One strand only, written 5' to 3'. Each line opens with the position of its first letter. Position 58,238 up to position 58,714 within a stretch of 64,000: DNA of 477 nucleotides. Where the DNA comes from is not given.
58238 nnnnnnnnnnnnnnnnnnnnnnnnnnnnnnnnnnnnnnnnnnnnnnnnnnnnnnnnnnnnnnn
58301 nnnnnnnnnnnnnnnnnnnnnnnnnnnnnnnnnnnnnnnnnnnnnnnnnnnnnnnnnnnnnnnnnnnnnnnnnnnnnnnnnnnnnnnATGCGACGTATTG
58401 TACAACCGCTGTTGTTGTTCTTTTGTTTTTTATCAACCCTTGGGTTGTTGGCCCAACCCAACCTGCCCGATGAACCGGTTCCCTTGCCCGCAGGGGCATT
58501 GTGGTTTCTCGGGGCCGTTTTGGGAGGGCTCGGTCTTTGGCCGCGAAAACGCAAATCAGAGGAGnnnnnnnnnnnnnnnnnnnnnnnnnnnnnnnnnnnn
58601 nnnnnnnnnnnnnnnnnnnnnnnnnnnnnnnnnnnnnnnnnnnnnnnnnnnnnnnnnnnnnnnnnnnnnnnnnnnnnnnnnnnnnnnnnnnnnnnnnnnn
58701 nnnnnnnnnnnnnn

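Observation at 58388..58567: Cargo-less 59-aa protein: signal peptide fused directly to a VPLPA/PEP-CTERM-like sorting tail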

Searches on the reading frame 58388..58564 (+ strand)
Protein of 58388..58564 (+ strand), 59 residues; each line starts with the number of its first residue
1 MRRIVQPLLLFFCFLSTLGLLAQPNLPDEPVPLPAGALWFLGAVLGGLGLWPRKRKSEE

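Call 3: search_protein_families(library=ncbifam, proteins=[window:58388-58564:+], max_evalue=10)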
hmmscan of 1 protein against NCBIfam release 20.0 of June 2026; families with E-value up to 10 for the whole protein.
seq(59 aa): 1 family
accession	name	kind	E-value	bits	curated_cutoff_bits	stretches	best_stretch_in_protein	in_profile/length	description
TIGR03370.1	VPLPA-CTERM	domain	0.009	16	25.35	1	31-56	1-25/25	VPLPA-CTERM sorting domain-containing protein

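Call 4: search_protein_families(library=pfam, proteins=[window:58388-58564:+], max_evalue=10)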
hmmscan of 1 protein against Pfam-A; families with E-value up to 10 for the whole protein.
seq(59 aa): 0 families

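Call 7: find_homologous_proteins(query=window:58388-58564:+, max_evalue=10)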
Query seq(59 aa) (59 aa): 1 proteins with E <= 10 among 1 candidates.
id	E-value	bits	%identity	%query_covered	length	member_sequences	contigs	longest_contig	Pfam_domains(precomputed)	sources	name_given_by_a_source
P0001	3.0e-31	124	97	100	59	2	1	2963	-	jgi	jgi:hypothetical protein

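Call 9: find_encoding_contigs(protein=P0001, flank=10000)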
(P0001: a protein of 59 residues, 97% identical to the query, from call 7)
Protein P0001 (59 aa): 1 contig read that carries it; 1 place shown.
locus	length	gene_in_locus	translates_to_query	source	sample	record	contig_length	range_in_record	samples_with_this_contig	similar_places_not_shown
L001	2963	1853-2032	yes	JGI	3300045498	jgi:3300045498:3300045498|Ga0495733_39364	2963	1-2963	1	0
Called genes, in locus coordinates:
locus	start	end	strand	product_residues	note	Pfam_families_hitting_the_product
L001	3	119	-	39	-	?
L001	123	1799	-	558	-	PF07969:Amidohydro_3, PF01979:Amidohydro_1 (faint)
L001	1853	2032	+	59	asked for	-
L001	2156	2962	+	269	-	?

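Call 10: find_encoding_contigs(protein=window:58388-58564:+, flank=10000)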
Protein seq(59 aa) (59 aa): 1 contig read that carries it; 1 place shown.
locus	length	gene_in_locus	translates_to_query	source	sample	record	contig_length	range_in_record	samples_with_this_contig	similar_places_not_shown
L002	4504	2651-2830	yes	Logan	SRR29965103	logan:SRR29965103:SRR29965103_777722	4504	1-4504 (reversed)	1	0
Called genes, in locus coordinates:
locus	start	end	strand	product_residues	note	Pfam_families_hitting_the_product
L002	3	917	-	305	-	?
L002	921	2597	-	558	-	PF07969:Amidohydro_3, PF01979:Amidohydro_1 (faint)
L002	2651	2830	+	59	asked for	-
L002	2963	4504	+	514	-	?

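Call 22: find_homologous_proteins(query=A2, max_evalue=10)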
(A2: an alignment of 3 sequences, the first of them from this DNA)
Query A2 (3 sequences) (59 aa, profile of the alignment): 3 proteins with E <= 10 among 20 candidates.
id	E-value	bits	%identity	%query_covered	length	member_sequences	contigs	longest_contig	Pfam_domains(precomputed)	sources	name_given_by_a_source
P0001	5.1e-33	131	97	100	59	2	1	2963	-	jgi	jgi:hypothetical protein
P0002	8.5e-28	114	37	95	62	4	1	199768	-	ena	-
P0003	1.7e-21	94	41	97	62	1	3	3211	-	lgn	-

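Call 24: find_encoding_contigs(protein=P0003, flank=10000)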
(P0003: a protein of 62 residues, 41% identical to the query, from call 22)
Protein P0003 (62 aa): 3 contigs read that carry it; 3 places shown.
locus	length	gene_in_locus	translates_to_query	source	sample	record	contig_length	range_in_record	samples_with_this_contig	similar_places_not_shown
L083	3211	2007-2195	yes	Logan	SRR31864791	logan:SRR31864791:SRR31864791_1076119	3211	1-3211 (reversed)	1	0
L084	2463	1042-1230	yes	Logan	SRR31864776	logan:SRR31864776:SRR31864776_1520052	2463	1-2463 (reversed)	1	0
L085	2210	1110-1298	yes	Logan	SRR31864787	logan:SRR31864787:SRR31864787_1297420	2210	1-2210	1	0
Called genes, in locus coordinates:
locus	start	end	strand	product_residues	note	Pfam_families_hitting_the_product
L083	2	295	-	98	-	?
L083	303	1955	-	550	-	PF07969:Amidohydro_3, PF01979:Amidohydro_1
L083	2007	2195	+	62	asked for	-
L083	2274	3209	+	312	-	?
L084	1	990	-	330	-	?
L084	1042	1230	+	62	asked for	-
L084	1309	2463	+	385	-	?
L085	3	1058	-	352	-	?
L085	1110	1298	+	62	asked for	-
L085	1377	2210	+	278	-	?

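Call 25: find_encoding_contigs(protein=P0002, flank=10000)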
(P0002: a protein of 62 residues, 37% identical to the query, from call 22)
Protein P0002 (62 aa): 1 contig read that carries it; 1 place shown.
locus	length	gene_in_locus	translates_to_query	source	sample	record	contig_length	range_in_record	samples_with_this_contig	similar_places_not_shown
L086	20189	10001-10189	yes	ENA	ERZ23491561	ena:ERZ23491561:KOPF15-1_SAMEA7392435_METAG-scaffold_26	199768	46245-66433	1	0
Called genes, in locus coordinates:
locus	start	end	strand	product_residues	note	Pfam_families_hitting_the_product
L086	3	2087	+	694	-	PF06480:FtsH_ext, PF06068:TIP49 (weak), PF13191:AAA_16 (faint), PF00004:AAA, PF20720:nSTAND3 (weak), PF17862:AAA_lid_3, PF01434:Peptidase_M41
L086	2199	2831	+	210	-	PF02589:LUD_dom (weak)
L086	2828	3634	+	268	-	PF01148:CTP_transf_1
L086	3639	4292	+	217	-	PF02666:PS_Dcarbxylase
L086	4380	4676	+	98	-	PF00887:ACBP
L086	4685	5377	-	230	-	PF02224:Cytidylate_kin, PF13189:Cytidylate_kin2 (weak), PF13238:AAA_18 (weak)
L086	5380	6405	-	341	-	-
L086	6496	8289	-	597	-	PF00501:AMP-binding, PF23562:AMP-binding_C_3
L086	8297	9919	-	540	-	PF07969:Amidohydro_3, PF01979:Amidohydro_1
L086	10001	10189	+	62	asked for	-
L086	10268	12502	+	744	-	PF18072:FGAR-AT_linker, PF00586:AIRS, PF02769:AIRS_C, PF00586:AIRS, PF02769:AIRS_C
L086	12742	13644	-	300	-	PF00850:Hist_deacetyl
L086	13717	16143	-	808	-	PF01588:tRNA_bind, PF03483:B3_4, PF03484:B5, PF17759:tRNA_synthFbeta, PF03147:FDX-ACB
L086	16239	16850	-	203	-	PF09335:VTT_dom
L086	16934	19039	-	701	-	PF17191:RecG_wedge, PF01336:tRNA_anti-codon, PF00270:DEAD, PF04851:ResIII, PF00271:Helicase_C, PF19833:RecG_dom3_C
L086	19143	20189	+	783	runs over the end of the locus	PF17900:Peptidase_M1_N, PF01433:Peptidase_M1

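Call 36: search_protein_families(library=ncbifam, proteins=[P0002, P0003, window:58388-58555:+], max_evalue=10)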
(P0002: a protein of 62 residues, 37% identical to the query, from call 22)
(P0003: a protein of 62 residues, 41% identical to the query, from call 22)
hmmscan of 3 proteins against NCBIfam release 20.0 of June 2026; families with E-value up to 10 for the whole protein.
P0002 (62 aa): 0 families

P0003 (62 aa): 0 families

seq(56 aa): 1 family
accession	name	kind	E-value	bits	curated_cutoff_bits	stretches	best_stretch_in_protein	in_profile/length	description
TIGR03370.1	VPLPA-CTERM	domain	0.0083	16.1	25.35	1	31-56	1-25/25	VPLPA-CTERM sorting domain-containing protein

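Call 41: search_protein_representatives(alignment_id=A3)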
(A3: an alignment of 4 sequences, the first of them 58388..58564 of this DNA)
Query: 4 sequences, 62 profile positions. Proteins with E-value up to 0.001 (for the whole library): 7; up to 1e-10: 2; up to 1e-30: 1. The best 7 are listed.
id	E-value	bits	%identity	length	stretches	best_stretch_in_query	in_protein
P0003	1.1e-33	130.9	-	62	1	1-62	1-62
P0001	1.0e-28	115.0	-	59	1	6-62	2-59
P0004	1.8e-07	46.9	-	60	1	11-57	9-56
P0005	3.1e-06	42.9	-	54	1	11-51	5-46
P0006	1.1e-04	37.9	-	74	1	5-61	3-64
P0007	2.9e-04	36.6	-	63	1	10-58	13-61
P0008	8.1e-04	35.2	-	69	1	9-61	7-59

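Call 43: search_protein_families(library=ncbifam, proteins=[P0004, P0005, P0006, P0007, P0008], max_evalue=10)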
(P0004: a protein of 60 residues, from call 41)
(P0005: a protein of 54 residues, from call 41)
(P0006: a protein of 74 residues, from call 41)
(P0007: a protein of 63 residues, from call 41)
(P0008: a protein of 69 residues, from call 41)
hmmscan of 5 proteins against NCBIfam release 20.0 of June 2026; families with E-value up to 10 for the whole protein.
P0004 (60 aa): 1 family
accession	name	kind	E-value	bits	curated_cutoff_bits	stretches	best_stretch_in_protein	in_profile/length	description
TIGR03370.1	VPLPA-CTERM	domain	0.074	13.1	25.35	1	33-47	1-15/25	VPLPA-CTERM sorting domain-containing protein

P0005 (54 aa): 1 family
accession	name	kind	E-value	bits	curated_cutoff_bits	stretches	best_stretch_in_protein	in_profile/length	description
NF046080.1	PID_CTERM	domain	5.5e-07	29.3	26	1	33-51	6-24/25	PID-CTERM protein-sorting domain-containing protein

P0006 (74 aa): 1 family
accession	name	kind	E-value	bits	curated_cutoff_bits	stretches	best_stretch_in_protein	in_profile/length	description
NF046080.1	PID_CTERM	domain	1.3e-12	47.2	26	1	39-62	2-25/25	PID-CTERM protein-sorting domain-containing protein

P0007 (63 aa): 0 families

P0008 (69 aa): 2 families
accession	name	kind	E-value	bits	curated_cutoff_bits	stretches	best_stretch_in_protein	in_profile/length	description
NF046080.1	PID_CTERM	domain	1.4e-11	43.9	26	1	33-57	1-25/25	PID-CTERM protein-sorting domain-containing protein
NF041330.1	BimD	equivalog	0.0095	16.4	200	1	12-62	9-56/121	protein BimD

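Call 44: search_protein_families(library=pfam, proteins=[P0002, P0003, P0004, P0005, P0006, P0007, P0008], max_evalue=10)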
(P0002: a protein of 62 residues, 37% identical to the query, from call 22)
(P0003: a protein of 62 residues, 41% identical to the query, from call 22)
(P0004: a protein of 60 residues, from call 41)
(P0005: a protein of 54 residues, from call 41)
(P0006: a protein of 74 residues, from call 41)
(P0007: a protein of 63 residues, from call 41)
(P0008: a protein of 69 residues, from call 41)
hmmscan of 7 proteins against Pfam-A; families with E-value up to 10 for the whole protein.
P0002 (62 aa): 0 families

P0003 (62 aa): 1 family
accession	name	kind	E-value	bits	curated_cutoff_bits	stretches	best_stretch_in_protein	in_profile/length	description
PF09716.15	ETRAMP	-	0.093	13.2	29.1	1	39-59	61-81/81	Malarial early transcribed membrane protein (ETRAMP)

P0004 (60 aa): 0 families

P0005 (54 aa): 0 families

P0006 (74 aa): 0 families

P0007 (63 aa): 0 families

P0008 (69 aa): 2 families
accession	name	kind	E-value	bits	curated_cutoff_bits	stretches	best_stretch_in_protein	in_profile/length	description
PF04246.17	RseC_MucC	-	0.029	14.7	24.4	1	4-64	69-126/130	Positive regulator of sigma(E), RseC/MucC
PF24377.1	DUF7533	-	0.066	13.7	27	1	4-49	2-46/74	Family of unknown function (DUF7533)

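Call 48: find_homologous_proteins(query=A4, max_evalue=1)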
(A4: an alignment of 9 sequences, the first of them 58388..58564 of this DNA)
Query A4 (9 sequences) (59 aa, profile of the alignment): 668 proteins with E <= 1 among 8000 candidates; the best 120 are listed.
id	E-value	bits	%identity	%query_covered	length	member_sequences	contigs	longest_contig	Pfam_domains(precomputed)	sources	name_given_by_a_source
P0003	9.0e-24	101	41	97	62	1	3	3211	-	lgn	-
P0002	1.1e-23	100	37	95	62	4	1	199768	-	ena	-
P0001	7.6e-22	95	97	100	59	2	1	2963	-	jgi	jgi:hypothetical protein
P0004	1.2e-20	91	64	42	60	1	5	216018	-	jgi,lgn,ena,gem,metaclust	metaclust:\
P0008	1.7e-19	87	34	95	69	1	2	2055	PF28310.1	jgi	jgi:hypothetical protein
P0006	7.2e-19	85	32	97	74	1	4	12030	PF28310.1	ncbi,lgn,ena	-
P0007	5.0e-18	82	39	83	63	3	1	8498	-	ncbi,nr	ncbi:MAG: hypothetical protein EP346_06580 [Bacteroidetes bacterium]|nr:MAG: hypothetical protein EP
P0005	4.1e-17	79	58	44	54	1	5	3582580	PF28310.1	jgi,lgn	jgi:hypothetical protein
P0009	1.4e-14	71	-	-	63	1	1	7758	PF28310.1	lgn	-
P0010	1.5e-13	68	34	93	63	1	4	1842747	PF28310.1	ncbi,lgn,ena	-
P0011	2.6e-13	67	-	-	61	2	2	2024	PF28310.1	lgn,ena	-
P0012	4.8e-13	66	39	71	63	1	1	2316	PF28310.1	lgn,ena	-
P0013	5.3e-13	66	39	71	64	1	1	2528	PF28310.1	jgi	-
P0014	6.0e-13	66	33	68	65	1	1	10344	PF28310.1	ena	-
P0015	8.4e-13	66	-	-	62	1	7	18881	PF28310.1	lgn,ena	-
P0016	8.8e-13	65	-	-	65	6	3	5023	PF28310.1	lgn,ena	-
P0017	9.4e-13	65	34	71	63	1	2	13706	PF28310.1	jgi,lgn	jgi:hypothetical protein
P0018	1.0e-12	65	39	71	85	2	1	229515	PF28310.1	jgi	-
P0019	1.0e-12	65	-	-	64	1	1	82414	PF28310.1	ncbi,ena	-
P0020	1.0e-12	65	-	-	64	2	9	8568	PF28310.1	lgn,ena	-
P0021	1.1e-12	65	33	92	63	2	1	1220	PF28310.1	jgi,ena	-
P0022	1.7e-12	65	-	-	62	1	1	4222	PF28310.1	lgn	-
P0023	2.3e-12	64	-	-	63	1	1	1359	PF28310.1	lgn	-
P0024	2.8e-12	64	-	-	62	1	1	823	PF28310.1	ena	-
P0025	2.9e-12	64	33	66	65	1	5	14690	PF28310.1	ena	-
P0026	3.0e-12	64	-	-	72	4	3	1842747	PF28310.1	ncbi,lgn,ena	-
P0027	3.2e-12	64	-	-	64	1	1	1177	PF28310.1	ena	-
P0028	3.3e-12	64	-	-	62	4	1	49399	PF28310.1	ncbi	-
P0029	3.4e-12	64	35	92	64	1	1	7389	PF28310.1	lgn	-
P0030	3.5e-12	64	-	-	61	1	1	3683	PF28310.1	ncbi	ncbi:MAG: PID-CTERM protein-sorting domain-containing protein [Chitinophagaceae bacterium]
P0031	3.8e-12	63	-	-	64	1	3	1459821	PF28310.1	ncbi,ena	-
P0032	4.1e-12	63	-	-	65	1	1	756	PF28310.1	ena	-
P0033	4.6e-12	63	-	-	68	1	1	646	PF28310.1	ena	-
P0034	6.2e-12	63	-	-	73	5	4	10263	PF28310.1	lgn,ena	-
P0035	6.2e-12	63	39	63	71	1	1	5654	PF28310.1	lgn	-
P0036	6.3e-12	63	-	-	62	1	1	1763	PF28310.1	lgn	-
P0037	7.5e-12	63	-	-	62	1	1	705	PF28310.1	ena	-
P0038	7.7e-12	62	-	-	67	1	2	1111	PF28310.1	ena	-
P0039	7.7e-12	62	36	71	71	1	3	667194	PF28310.1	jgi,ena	-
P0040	8.5e-12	62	-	-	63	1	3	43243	PF28310.1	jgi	jgi:hypothetical protein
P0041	9.1e-12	62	35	93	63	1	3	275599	PF28310.1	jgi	jgi:hypothetical protein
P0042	9.2e-12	62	-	-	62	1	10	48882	PF28310.1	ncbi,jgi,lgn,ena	jgi:hypothetical protein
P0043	1.1e-11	62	31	90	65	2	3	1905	PF28310.1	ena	-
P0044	1.1e-11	62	-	-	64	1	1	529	PF28310.1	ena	-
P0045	1.2e-11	62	30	78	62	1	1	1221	PF28310.1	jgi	jgi:hypothetical protein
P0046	1.2e-11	62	-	-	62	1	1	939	PF28310.1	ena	-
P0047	1.2e-11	62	-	-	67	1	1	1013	PF28310.1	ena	-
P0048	1.3e-11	62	-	-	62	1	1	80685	PF28310.1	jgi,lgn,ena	-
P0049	1.3e-11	62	-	-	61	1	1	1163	PF28310.1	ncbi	-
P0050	1.3e-11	62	-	-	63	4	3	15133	PF28310.1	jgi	jgi:hypothetical protein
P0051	1.4e-11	62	-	-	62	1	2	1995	PF28310.1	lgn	-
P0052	1.4e-11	62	-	-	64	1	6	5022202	PF28310.1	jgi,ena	jgi:hypothetical protein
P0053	1.4e-11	62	-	-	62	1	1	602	PF28310.1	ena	-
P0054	1.4e-11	62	-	-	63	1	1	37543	PF28310.1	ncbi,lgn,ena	-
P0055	1.6e-11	61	-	-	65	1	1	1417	PF28310.1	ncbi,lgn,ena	-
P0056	1.9e-11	61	32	93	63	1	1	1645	PF28310.1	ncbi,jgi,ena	jgi:hypothetical protein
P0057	1.9e-11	61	33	59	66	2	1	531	PF28310.1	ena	-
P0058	2.0e-11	61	-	-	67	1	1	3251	PF28310.1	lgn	-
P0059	2.1e-11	61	32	93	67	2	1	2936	PF28310.1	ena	-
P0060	2.3e-11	61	-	-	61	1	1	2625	PF28310.1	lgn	-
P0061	2.3e-11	61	33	93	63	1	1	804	PF28310.1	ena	-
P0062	2.3e-11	61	-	-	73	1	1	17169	PF28310.1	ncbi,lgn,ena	-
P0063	2.8e-11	61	33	92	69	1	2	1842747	PF28310.1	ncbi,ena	-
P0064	2.9e-11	61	-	-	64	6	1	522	PF28310.1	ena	-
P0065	2.9e-11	61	-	-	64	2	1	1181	PF28310.1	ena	-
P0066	3.0e-11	61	-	-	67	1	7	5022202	PF28310.1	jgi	jgi:hypothetical protein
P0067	3.5e-11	60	-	-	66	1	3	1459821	PF28310.1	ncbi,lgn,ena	-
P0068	3.7e-11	60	36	93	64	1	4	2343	PF28310.1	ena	-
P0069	3.7e-11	60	-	-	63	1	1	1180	PF28310.1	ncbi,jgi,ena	jgi:hypothetical protein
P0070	4.2e-11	60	-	-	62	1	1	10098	PF28310.1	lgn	-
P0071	4.5e-11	60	-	-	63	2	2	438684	PF28310.1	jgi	jgi:hypothetical protein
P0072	4.5e-11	60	-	-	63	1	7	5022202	PF28310.1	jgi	jgi:hypothetical protein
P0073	4.6e-11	60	33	86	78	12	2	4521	PF28310.1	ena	-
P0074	4.7e-11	60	33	64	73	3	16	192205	PF28310.1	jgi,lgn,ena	jgi:hypothetical protein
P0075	4.8e-11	60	-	-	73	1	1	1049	PF28310.1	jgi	jgi:hypothetical protein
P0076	5.0e-11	60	-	-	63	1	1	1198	PF28310.1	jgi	jgi:hypothetical protein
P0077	5.2e-11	60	-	-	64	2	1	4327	PF28310.1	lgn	-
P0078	5.3e-11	60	31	97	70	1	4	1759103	PF28310.1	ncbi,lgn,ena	-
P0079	5.4e-11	60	29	97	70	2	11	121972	PF28310.1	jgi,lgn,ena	jgi:hypothetical protein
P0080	6.0e-11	60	-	-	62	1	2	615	PF28310.1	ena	-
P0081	6.0e-11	60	33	97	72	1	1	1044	PF28310.1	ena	-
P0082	6.3e-11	60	-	-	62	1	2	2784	PF28310.1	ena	-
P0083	6.8e-11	59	-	-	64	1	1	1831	PF28310.1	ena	-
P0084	6.8e-11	59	33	100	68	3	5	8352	PF28310.1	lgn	-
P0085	7.0e-11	59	-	-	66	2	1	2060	PF28310.1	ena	-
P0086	7.4e-11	59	-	-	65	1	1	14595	PF28310.1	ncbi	-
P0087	7.5e-11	59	-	-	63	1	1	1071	PF28310.1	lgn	-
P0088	7.5e-11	59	-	-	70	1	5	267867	PF28310.1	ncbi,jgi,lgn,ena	jgi:hypothetical protein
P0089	7.9e-11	59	47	86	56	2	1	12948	PF28310.1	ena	-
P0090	8.4e-11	59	33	98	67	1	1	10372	PF28310.1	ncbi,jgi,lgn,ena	jgi:hypothetical protein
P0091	8.8e-11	59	-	-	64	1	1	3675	PF28310.1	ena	-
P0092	9.2e-11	59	-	-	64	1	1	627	PF28310.1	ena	-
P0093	9.3e-11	59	-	-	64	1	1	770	PF28310.1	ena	-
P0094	9.5e-11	59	-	-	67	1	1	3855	PF28310.1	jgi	jgi:hypothetical protein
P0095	9.9e-11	59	55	34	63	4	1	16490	PF28310.1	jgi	-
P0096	1.0e-10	59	-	-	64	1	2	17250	PF28310.1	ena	-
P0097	1.0e-10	59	-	-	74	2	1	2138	PF28310.1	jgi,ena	-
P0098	1.1e-10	59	-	-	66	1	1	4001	PF28310.1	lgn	-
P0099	1.1e-10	59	-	-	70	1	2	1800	PF28310.1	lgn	-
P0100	1.1e-10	59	-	-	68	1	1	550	PF28310.1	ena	-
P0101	1.1e-10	59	-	-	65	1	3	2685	PF28310.1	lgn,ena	-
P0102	1.1e-10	59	33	90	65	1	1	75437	PF28310.1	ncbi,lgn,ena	-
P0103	1.1e-10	59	35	95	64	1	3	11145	PF28310.1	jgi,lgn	jgi:hypothetical protein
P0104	1.2e-10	59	-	-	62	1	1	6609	PF28310.1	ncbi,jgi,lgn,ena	jgi:hypothetical protein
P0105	1.2e-10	59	-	-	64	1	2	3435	PF28310.1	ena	-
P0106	1.3e-10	59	-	-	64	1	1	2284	PF28310.1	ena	-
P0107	1.3e-10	59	-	-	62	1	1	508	PF28310.1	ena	-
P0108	1.3e-10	59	-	-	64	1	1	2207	PF28310.1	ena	-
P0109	1.3e-10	59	-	-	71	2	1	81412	PF28310.1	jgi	jgi:hypothetical protein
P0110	1.4e-10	58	-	-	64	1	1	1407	PF28310.1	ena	-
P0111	1.4e-10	58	-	-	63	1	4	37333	PF28310.1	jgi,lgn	jgi:hypothetical protein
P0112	1.5e-10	58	38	98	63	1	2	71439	PF28310.1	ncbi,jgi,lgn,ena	jgi:hypothetical protein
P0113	1.5e-10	58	-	-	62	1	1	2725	PF28310.1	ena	-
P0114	1.5e-10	58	33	80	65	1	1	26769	PF28310.1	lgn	-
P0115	1.5e-10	58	-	-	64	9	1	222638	PF28310.1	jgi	jgi:hypothetical protein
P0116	1.6e-10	58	-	-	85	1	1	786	PF28310.1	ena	-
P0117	1.6e-10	58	34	93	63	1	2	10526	PF28310.1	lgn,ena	-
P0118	1.7e-10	58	-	-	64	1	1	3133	PF28310.1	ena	-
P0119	1.8e-10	58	-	-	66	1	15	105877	PF28310.1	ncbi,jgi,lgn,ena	jgi:hypothetical protein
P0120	1.8e-10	58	-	-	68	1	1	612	PF28310.1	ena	-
